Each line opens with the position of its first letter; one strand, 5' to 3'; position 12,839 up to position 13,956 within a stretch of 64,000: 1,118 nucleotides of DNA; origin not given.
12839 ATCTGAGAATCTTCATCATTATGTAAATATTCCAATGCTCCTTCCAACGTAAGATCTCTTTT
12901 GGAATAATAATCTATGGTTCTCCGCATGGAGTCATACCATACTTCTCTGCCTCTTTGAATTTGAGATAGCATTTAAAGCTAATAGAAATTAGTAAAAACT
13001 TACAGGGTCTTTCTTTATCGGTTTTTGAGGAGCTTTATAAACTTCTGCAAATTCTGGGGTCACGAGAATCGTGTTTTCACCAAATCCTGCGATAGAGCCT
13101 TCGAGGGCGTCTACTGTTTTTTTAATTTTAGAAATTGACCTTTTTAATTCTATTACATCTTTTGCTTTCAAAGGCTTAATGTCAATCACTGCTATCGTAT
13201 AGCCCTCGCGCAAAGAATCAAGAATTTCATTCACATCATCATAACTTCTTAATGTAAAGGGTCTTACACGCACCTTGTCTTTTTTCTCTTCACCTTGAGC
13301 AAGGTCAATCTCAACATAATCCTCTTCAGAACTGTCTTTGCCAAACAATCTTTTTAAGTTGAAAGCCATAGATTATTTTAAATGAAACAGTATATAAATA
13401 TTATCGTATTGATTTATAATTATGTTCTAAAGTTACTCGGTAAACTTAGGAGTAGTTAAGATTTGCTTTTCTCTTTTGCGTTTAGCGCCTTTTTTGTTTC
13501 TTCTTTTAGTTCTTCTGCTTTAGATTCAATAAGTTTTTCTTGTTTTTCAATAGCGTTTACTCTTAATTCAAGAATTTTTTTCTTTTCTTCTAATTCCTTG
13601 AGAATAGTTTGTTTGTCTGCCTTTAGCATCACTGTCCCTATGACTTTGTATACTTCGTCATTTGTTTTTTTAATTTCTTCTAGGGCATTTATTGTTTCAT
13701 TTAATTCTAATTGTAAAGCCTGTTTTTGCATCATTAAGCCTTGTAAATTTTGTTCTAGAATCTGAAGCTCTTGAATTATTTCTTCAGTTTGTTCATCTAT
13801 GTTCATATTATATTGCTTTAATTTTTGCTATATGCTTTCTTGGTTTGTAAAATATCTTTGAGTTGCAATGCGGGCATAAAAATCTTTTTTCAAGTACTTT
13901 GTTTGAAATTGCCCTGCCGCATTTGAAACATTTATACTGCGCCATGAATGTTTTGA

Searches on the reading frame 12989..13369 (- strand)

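Call 15: search_protein_families(library=ncbifam, proteins=[window:12989-13369:-], max_evalue=0.01)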
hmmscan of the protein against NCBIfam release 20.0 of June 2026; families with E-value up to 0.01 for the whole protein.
window:12989-13369:- (126 aa): 0 families

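Call 16: search_protein_families(library=pfam, proteins=[window:12989-13369:-], max_evalue=0.01)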
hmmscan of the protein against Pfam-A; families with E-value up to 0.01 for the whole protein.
window:12989-13369:- (126 aa): 1 family
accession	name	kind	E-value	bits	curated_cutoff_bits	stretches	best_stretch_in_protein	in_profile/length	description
PF04472.17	SepF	-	3.2e-11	43.7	27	1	36-109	2-71/72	Cell division protein SepF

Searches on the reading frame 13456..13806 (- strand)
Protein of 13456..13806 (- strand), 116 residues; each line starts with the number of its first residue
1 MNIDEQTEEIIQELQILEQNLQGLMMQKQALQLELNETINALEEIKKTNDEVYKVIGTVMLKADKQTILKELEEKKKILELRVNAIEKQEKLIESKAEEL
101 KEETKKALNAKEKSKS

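Call 15: search_protein_families(library=ncbifam, proteins=[window:13456-13806:-], max_evalue=0.01)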
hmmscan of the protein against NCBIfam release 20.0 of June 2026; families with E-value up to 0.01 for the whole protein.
window:13456-13806:- (116 aa): 1 family
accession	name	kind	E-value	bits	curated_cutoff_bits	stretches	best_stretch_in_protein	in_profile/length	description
TIGR02338.1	gimC_beta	equivalog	1.6e-21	76.3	73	1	5-109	3-109/110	prefoldin subunit beta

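Call 16: search_protein_families(library=pfam, proteins=[window:13456-13806:-], max_evalue=0.01)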
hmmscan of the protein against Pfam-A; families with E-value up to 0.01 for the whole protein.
window:13456-13806:- (116 aa): 1 family
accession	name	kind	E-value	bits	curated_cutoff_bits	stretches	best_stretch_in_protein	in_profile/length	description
PF01920.25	Prefoldin_2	-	3.4e-15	56.3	27.6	1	9-109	2-104/106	Prefoldin subunit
